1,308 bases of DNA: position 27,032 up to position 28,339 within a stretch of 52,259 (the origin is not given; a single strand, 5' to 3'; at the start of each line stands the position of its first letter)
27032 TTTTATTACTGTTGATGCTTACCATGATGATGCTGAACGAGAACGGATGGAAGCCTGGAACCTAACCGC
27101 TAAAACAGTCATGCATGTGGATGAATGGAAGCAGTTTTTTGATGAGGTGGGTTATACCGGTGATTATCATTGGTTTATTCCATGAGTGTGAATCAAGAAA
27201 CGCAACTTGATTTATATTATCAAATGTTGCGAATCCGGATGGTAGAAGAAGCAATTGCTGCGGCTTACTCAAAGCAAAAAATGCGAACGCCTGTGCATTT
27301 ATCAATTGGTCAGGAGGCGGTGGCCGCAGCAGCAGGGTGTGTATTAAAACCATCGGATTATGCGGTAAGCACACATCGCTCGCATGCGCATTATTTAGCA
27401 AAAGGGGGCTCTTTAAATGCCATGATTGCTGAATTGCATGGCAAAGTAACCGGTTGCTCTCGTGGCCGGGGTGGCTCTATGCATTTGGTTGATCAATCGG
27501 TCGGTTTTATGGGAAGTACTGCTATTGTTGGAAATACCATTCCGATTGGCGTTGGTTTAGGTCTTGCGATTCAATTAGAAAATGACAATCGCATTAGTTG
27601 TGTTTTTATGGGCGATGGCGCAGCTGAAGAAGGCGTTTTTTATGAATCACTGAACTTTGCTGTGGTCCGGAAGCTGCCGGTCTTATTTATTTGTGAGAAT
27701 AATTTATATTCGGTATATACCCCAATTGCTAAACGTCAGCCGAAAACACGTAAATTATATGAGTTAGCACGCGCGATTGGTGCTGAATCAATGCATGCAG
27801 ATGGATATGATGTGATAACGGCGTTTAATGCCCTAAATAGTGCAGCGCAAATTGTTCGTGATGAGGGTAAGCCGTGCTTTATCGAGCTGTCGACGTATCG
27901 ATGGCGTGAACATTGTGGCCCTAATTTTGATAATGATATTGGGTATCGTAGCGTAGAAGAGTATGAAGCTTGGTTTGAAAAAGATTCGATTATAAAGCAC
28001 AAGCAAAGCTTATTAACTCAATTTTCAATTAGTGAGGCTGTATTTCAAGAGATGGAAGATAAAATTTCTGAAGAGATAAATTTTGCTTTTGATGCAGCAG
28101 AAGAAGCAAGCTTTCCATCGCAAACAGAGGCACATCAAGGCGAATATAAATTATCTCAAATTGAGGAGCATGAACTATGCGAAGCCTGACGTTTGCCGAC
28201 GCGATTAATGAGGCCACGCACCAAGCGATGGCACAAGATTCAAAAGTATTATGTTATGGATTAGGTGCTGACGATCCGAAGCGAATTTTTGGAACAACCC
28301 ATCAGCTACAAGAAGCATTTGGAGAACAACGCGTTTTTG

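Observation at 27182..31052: Orphan ThDP E1 alpha/beta pair + Zn-ADH + SDR inside a sugar operon: candidate two-carbon C-branching or unusual acyl-forming module for a surface glycan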

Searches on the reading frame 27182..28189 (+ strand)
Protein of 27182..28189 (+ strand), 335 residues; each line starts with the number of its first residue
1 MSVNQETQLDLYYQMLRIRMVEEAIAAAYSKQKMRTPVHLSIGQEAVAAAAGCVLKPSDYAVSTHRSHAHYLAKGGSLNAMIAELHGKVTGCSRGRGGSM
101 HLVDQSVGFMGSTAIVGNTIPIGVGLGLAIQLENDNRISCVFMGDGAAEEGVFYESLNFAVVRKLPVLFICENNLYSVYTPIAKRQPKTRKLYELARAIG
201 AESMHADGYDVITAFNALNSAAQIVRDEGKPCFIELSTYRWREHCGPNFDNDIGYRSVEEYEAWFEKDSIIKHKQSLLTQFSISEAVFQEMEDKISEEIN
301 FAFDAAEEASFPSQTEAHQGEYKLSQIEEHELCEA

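Call 4: search_protein_families(library=pfam, proteins=[window:27182-28189:+])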
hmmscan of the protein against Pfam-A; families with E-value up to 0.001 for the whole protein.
window:27182-28189:+ (335 aa): 3 families
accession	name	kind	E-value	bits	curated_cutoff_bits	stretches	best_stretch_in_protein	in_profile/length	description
PF00676.26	E1_dh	-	1.8e-64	218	22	1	14-312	2-297/300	Dehydrogenase E1 component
PF02775.26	TPP_enzyme_C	-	9.6e-05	22.7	21.9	1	111-235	25-150/151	Thiamine pyrophosphate enzyme, C-terminal TPP binding domain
PF13292.11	DXP_synthase_N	-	0.0007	19.4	21.2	0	117-183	114-180/274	1-deoxy-D-xylulose-5-phosphate synthase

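Call 5: search_protein_families(library=ncbifam, proteins=[window:27182-28189:+], max_evalue=0.00001)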
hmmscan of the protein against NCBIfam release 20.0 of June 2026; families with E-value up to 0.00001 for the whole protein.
window:27182-28189:+ (335 aa): 4 families
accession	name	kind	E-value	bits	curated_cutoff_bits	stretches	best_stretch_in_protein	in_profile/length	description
TIGR03182.1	PDH_E1_alph_y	equivalog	5.3e-89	298.2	393.85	1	6-317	2-309/315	pyruvate dehydrogenase (acetyl-transferring) E1 component subunit alpha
TIGR03181.1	PDH_E1_alph_x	equivalog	6.1e-55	186.4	411.35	1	3-323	21-328/341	pyruvate dehydrogenase (acetyl-transferring) E1 component subunit alpha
NF004559.0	PRK05899.2-5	equivalog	1.2e-10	40.3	488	1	112-233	124-242/627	transketolase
TIGR00204.1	dxs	equivalog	1.8e-06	26.8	465.95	1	119-183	116-180/616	1-deoxy-D-xylulose-5-phosphate synthase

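Call 7: find_homologous_proteins(query=window:27182-28189:+, max_evalue=1e-20)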
Query window:27182-28189:+ (335 aa): 8000 proteins with E <= 1e-20 among 8000 candidates; the best 120 are listed.
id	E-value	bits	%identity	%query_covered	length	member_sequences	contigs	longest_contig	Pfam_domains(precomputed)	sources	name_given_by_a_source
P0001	7.6e-222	753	100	100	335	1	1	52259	PF00676.26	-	-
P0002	6.3e-170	582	79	100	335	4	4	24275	PF00676.26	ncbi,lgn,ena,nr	ncbi:MAG: thiamine pyrophosphate-dependent dehydrogenase E1 component subunit alpha [Gammaproteobact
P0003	1.4e-162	558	75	100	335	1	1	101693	PF02775.27,PF13292.12,PF00676.26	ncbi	-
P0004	1.9e-154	532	71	100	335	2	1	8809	PF00676.26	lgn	-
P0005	6.6e-153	527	72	99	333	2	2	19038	PF00676.26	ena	-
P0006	5.7e-152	523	70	100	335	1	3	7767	PF00676.26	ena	-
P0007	1.3e-151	522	71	99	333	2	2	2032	PF00676.26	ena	-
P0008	4.8e-151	520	70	98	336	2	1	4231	PF00676.26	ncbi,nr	ncbi:MAG: thiamine pyrophosphate-dependent dehydrogenase E1 component subunit alpha [Gammaproteobact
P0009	7.4e-149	513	68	100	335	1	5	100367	PF00676.26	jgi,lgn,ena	jgi:TPP-dependent pyruvate/acetoin dehydrogenase alpha subunit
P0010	1.3e-147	509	67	96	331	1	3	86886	PF00676.26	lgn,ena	-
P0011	7.1e-147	507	66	100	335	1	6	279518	PF00676.26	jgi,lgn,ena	jgi:TPP-dependent pyruvate/acetoin dehydrogenase alpha subunit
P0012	8.2e-147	507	68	98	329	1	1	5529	PF00676.26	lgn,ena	-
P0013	5.6e-143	494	66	98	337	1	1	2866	PF00676.26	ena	-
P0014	8.3e-143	493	66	96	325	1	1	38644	PF00676.26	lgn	-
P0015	1.1e-141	490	67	97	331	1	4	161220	PF00676.26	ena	-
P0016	2.6e-141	488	64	98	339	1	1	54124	PF00676.26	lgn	-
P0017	6.0e-140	484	65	98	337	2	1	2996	PF00676.26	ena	-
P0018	6.5e-140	484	63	99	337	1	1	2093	PF00676.26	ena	-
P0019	2.9e-139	482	65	96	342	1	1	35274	PF13292.12,PF00676.26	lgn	-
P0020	5.6e-139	481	64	100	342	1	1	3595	PF00676.26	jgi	jgi:TPP-dependent pyruvate/acetoin dehydrogenase alpha subunit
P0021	1.1e-138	480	69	94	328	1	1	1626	PF00676.26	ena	-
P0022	1.7e-138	479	65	99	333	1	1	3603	PF00676.26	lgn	-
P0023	1.1e-137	477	64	98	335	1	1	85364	PF00676.26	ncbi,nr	ncbi:MAG: thiamine pyrophosphate-dependent dehydrogenase E1 component subunit alpha [Gammaproteobact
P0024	1.3e-137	476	64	97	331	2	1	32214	PF00676.26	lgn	-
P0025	1.4e-137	476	62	97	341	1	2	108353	PF00676.26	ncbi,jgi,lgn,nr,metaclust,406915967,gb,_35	ncbi:MAG: hypothetical protein ACD_60C00028G0034 [uncultured bacterium]|nr:MAG: hypothetical protein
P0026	1.6e-137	476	66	96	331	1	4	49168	PF00676.26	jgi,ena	-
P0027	1.6e-137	476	64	96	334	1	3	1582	PF00676.26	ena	-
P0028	1.9e-136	472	64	96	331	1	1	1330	PF00676.26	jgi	jgi:pyruvate dehydrogenase E1 component alpha subunit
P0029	2.5e-136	472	65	95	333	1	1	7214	PF00676.26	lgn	-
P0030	2.7e-136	472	62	99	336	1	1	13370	PF00676.26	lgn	-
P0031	2.9e-136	472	66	94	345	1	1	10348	PF00676.26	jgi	jgi:pyruvate dehydrogenase E1 component alpha subunit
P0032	5.8e-136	471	65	96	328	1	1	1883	PF00676.26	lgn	-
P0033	1.1e-135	470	64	96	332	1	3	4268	PF00676.26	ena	-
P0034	1.2e-135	470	62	98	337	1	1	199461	PF00676.26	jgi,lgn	-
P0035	1.3e-135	470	63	100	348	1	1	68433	PF00676.26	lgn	-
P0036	1.5e-135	470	65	97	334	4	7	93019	PF00676.26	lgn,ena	-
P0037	2.1e-135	469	63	99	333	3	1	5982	PF00676.26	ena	-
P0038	2.3e-135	469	63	99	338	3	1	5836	PF00676.26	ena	-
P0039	3.3e-135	468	65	96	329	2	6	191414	PF00676.26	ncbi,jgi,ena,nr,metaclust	ncbi:MAG: acetoin dehydrogenase [Gammaproteobacteria bacterium RIFCSPHIGHO2_12_FULL_36_30]|nr:MAG: a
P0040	3.6e-135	468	64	96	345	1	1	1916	PF00676.26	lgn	-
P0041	4.9e-135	468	65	95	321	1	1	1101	PF00676.26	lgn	-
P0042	5.2e-135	468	63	98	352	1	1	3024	PF00676.26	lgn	-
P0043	8.4e-135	467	65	96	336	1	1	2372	PF00676.26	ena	-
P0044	1.1e-134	467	61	99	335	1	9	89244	PF00676.26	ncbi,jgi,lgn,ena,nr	ncbi:MAG: acetoin dehydrogenase [Gammaproteobacteria bacterium CG_4_10_14_0_8_um_filter_38_16]|nr:MA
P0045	1.3e-134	466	63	97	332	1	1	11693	PF00676.26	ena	-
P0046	4.6e-134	465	62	99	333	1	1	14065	PF00676.26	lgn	-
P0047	7.3e-134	464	65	96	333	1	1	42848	PF00676.26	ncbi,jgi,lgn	-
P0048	8.5e-134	464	64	99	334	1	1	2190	PF00676.26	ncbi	-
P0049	1.1e-133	463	63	96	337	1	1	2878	PF02775.27,PF00676.26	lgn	-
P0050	2.9e-133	462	68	88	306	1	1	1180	PF00676.26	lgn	-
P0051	3.0e-133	462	62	98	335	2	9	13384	PF00676.26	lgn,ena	-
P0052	5.8e-133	461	68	90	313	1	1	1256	PF00676.26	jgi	jgi:pyruvate dehydrogenase E1 component alpha subunit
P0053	7.2e-133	461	62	99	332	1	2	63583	PF00676.26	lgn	-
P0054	9.2e-133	460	64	95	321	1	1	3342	PF00676.26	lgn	-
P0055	1.3e-132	460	63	97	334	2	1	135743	PF00676.26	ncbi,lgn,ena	-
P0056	2.0e-132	459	63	96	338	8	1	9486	PF00676.26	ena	-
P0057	2.7e-132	459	65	97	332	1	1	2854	PF00676.26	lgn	-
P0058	2.9e-132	459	60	97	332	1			PF00676.26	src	-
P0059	4.1e-132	458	62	99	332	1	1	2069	PF00676.26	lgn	-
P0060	7.5e-132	457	63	98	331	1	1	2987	PF00676.26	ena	-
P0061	1.1e-131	457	61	97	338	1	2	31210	PF00676.26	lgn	-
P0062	1.3e-131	457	64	95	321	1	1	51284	PF00676.26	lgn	-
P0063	2.0e-131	456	60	97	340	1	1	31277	PF00676.26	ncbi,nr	ncbi:MAG: thiamine pyrophosphate-dependent dehydrogenase E1 component subunit alpha [Gammaproteobact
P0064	2.2e-131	456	64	96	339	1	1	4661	PF00676.26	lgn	-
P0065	4.4e-131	455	61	100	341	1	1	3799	PF02775.27,PF00676.26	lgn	-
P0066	4.8e-131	455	66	92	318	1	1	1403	PF00676.26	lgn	-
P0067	2.3e-130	452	61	99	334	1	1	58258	PF00676.26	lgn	-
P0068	2.7e-130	452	63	95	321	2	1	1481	PF00676.26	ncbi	-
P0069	3.9e-130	452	60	100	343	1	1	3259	PF00676.26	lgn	-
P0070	6.5e-130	451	62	94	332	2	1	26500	PF00676.26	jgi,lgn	-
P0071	8.6e-130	451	64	96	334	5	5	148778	PF00676.26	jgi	-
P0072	2.2e-129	449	60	97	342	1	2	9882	PF00676.26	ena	-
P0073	2.3e-129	449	59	100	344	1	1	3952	PF00676.26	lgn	-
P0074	9.7e-129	447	63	94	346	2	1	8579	PF00676.26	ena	-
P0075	9.9e-129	447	62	94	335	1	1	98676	PF00676.26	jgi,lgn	-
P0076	3.1e-128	446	65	94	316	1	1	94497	PF00676.26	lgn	-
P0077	4.3e-128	445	63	94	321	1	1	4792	PF00676.26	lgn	-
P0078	9.8e-128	444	61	93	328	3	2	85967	PF00676.26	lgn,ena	-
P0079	1.1e-127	444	62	94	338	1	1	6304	PF00676.26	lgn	-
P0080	1.9e-127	443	60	95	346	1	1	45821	PF00676.26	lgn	-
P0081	1.1e-126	440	61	96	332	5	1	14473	PF00676.26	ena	-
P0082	1.8e-126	440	60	95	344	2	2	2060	PF00676.26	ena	-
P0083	5.0e-126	438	61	93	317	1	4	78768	PF00676.26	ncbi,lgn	-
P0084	1.0e-125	437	64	92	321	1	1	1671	PF00676.26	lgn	-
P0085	1.8e-125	436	60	96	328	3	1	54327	PF00676.26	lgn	-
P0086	4.6e-124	432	58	94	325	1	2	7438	PF00676.26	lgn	-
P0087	2.0e-123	430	60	94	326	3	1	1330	PF00676.26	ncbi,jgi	jgi:TPP-dependent pyruvate/acetoin dehydrogenase alpha subunit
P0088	5.6e-123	428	59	98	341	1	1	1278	PF00676.26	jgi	jgi:TPP-dependent pyruvate/acetoin dehydrogenase alpha subunit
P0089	1.2e-122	427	59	94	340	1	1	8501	PF00676.26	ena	-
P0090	1.4e-122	427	59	94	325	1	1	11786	PF00676.26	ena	-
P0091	1.4e-122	427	58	94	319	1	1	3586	PF00676.26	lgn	-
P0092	2.0e-122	426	60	94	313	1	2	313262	PF02775.27,PF00676.26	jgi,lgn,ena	-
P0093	2.9e-122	426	60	93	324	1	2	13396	PF00676.26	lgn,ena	-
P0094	3.4e-122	426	58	96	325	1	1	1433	PF00676.26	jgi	-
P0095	3.5e-122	426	58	96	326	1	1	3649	PF00676.26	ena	-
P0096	3.6e-122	426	59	96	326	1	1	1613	PF00676.26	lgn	-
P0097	3.6e-122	426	58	96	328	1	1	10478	PF00676.26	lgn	-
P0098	3.6e-122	426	58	96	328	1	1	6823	PF00676.26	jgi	-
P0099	3.7e-122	426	60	94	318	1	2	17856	PF00676.26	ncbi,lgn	-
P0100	5.2e-122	425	58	96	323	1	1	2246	PF00676.26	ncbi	-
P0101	5.3e-122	425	58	96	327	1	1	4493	PF00676.26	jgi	jgi:TPP-dependent pyruvate/acetoin dehydrogenase alpha subunit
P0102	6.3e-122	425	58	96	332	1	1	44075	PF00676.26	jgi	-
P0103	1.1e-121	424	59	94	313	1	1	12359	PF00676.26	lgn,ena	-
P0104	1.7e-121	423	57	96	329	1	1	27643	PF00676.26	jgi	jgi:TPP-dependent pyruvate/acetoin dehydrogenase alpha subunit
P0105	7.0e-121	421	60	94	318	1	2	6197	PF00676.26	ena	-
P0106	7.2e-121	421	59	93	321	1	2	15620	PF00676.26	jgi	jgi:pyruvate dehydrogenase E1 component alpha subunit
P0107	7.7e-121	421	60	94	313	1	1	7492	PF00676.26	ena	-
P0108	9.1e-121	421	55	96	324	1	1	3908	PF00676.26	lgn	-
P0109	1.4e-120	420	59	94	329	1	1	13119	PF00676.26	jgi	jgi:TPP-dependent pyruvate/acetoin dehydrogenase alpha subunit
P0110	1.7e-120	420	58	94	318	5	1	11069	PF13292.12,PF00676.26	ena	-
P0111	1.9e-120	420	60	95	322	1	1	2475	PF13292.12,PF00676.26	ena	-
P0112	1.9e-120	420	57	96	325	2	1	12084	PF00676.26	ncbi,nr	ncbi:MAG: thiamine pyrophosphate-dependent dehydrogenase E1 component subunit alpha [bacterium]|nr:t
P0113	2.0e-120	420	60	89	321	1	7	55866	PF00676.26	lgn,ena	-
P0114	3.4e-120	419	61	92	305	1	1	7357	PF00676.26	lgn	-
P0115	3.9e-120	419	57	95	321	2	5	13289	PF00676.26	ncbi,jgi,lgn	jgi:pyruvate dehydrogenase E1 component alpha subunit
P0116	4.2e-120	419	58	95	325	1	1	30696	PF00676.26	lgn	-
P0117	4.7e-120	419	61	92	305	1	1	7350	PF00676.26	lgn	-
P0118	5.6e-120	418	58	94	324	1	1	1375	PF00676.26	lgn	-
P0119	6.5e-120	418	57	96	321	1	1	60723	PF00676.26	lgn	-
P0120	7.2e-120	418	58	96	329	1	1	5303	PF00676.26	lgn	-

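Call 18: find_related_loci(query=A1, collection=genome_contigs, flank=10000)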
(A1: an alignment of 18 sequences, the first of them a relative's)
Query A1 (335 aa) in genome_contigs; peptide patterns used: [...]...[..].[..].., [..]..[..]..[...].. (x = any residue, [..] = any of these).
600 stretches matched a pattern (row limit reached: there are more); 599 encode a relative of the query (tblastn E <= 1e-3); the best 80 are kept; 80 distinct loci.
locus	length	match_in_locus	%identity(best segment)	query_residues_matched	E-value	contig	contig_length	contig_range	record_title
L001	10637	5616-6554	56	11-323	7e-123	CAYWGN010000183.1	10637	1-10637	MAG TPA_asm: uncultured Desulfobacula sp. isolate binchicken_co243_219 genome assembly, contig: NODE_5618_length_10637_c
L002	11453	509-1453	56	8-322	9e-123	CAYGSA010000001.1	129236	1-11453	MAG TPA_asm: uncultured Micavibrio sp. isolate ERP117304_co2_190 genome assembly, contig: NODE_143_length_129236_cov_10.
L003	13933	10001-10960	55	4-323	4e-122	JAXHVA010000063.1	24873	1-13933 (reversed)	MAG: Thermodesulfobacteriota bacterium isolate MAG65_tar_biofilm MAG65_63, whole genome shotgun sequence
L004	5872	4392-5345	53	5-322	7e-121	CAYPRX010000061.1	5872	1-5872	MAG TPA_asm: uncultured Brevinematales bacterium isolate SRP140028_co1_611 genome assembly, contig: k141_604197, whole g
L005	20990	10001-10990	53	3-332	9e-120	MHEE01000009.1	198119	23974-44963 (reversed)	MAG: Nitrospirae bacterium GWF2_44_13 gwf2_scaffold_209, whole genome shotgun sequence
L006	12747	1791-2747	53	4-322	2e-117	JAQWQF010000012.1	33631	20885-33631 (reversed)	MAG: Methylophilaceae bacterium isolate cluster2_bin.246 k141_3541294, whole genome shotgun sequence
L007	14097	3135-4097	54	3-323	2e-117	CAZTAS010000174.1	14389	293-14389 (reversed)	MAG TPA_asm: uncultured Thermodesulfobacteriota bacterium isolate SRP323688_co1_150 genome assembly, contig: NODE_6612_l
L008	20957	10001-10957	54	1-318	8e-115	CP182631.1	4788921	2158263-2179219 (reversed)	Colwellia sp. RE-S-Sl-9 chromosome, complete genome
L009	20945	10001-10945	59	3-317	3e-112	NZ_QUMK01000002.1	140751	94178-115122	Rhodopseudomonas sp. BR0M22 NODE_2_length_140751_cov_4.14453_ID_3333, whole genome shotgun sequence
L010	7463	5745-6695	54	7-322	9e-113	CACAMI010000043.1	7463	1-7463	uncultured Alphaproteobacteria bacterium isolate AG-343-N19 genome assembly, contig: AG-343-N19_NODE_43, whole genome sh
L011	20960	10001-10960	58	3-322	9e-112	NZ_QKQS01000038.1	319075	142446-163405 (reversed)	Rhodopseudomonas palustris strain XCP PROK_000038, whole genome shotgun sequence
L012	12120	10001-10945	59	3-317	9e-111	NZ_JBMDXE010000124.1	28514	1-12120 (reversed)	MAG: Rhodopseudomonas sp. isolate FBaRs1_18 FBaRs1_contig124, whole genome shotgun sequence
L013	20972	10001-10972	51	3-330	1e-109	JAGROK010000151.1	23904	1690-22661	MAG: Chlamydiia bacterium isolate HKST-UBA16 k127_3540881, whole genome shotgun sequence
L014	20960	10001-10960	56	11-330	4e-107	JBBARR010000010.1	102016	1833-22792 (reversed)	MAG: Caulobacteraceae bacterium isolate EUL_224 ctg10-EUL_224, whole genome shotgun sequence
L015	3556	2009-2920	52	11-314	2e-108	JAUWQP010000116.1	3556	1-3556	MAG: Chloroflexota bacterium isolate CSMAG_2505 CSMAG_2505_k141_990061_length_3556_cov_15.0000, whole genome shotgun seq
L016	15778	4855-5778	53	1-312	1e-105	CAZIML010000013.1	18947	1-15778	MAG TPA_asm: uncultured bacterium isolate SRP298887_co1_67 genome assembly, contig: NODE_2749_length_18947_cov_4.500476,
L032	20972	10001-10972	48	10-332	3e-97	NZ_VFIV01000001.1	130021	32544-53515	Coxiella endosymbiont of Ornithodoros amblus strain AB428 NODE_5_length_130021_cov_36.261906, whole genome shotgun seque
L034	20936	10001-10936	47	11-322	5e-95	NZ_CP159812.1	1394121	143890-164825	Candidatus Pelagibacter sp. Uisw_136 chromosome, complete genome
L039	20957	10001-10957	49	3-322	4e-92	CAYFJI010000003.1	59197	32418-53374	MAG TPA_asm: uncultured Acidiferrobacteraceae bacterium isolate ERP001736_co2_377 genome assembly, contig: NODE_80_lengt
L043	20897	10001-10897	48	11-316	2e-87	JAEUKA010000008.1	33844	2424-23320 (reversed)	MAG: Myxococcales bacterium isolate new MAG-83 k141_158465, whole genome shotgun sequence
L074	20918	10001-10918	41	11-319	1e-72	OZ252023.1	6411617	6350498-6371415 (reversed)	MAG: Terriglobia bacterium isolate 4b86926d-b30a-48b0-93b4-9238d0c5afee genome assembly, chromosome: 1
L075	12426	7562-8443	41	6-300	2e-72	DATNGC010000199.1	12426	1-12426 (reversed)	MAG TPA_asm: Elusimicrobiota bacterium isolate SMAG_U11311 k141_3067951, whole genome shotgun sequence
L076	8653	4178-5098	42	3-313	5e-72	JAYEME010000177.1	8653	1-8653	MAG: Thermodesulfobacteriota bacterium isolate MAG089 MAG089_177, whole genome shotgun sequence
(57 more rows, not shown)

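Call 36: search_solved_structures(query=window:27182-28189:+, max_evalue=1e-10)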
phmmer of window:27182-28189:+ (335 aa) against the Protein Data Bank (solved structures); distinct sequences matched with E-value up to 1e-10: 28.
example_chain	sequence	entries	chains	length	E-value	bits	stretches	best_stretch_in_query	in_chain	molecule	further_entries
1ni4_A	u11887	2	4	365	3.1e-43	151.4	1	6-306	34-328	Pyruvate dehydrogenase E1 component: Alpha subunit | Pyruvate dehydrogenase E1 component subunit alpha, somatic form, mitochondrial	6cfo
3exf_A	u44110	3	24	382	3.5e-43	151.2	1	6-306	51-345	Pyruvate dehydrogenase E1 component subunit alpha, somatic form, mitochondrial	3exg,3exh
3exe_A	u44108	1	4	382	3.6e-43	151.2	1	6-306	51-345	Pyruvate dehydrogenase E1 component subunit alpha, somatic form, mitochondrial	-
2ozl_A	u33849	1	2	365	5.3e-43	150.6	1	6-306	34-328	Pyruvate dehydrogenase E1 component alpha subunit, somatic form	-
6cer_A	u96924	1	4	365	8.2e-43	150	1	6-306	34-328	Pyruvate dehydrogenase E1 component subunit alpha, somatic form, mitochondrial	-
3exi_A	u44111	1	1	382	9.4e-43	149.8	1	6-306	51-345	Pyruvate dehydrogenase E1 component subunit alpha, somatic form, mitochondrial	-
1um9_A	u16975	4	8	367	8.8e-30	107.2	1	9-310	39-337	2-oxo acid dehydrogenase alpha subunit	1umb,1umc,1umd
1dtw_A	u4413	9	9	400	6.3e-28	101.1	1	6-312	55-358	BRANCHED-CHAIN ALPHA-KETO ACID DEHYDROGENASE ALPHA SUBUNIT | 2-OXOISOVALERATE DEHYDROGENASE ALPHA SUBUNIT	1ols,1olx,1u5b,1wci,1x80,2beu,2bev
1x7y_A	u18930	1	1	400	9.2e-28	100.6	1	6-312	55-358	2-oxoisovalerate dehydrogenase alpha subunit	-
1x7z_A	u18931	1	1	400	9.6e-28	100.5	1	6-312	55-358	2-oxoisovalerate dehydrogenase alpha subunit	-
1x7w_A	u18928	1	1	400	1e-27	100.5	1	6-312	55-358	2-oxoisovalerate dehydrogenase alpha subunit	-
1x7x_A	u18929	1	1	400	1.2e-27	100.2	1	6-312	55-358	2-oxoisovalerate dehydrogenase alpha subunit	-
2bff_A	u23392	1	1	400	1.2e-27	100.2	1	6-312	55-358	2-OXOISOVALERATE DEHYDROGENASE ALPHA SUBUNIT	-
1olu_A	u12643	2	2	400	2e-27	99.5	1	6-312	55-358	2-OXOISOVALERATE DEHYDROGENASE ALPHA SUBUNIT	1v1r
2j9f_A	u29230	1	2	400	3.1e-27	98.8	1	6-312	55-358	2-OXOISOVALERATE DEHYDROGENASE ALPHA SUBUNIT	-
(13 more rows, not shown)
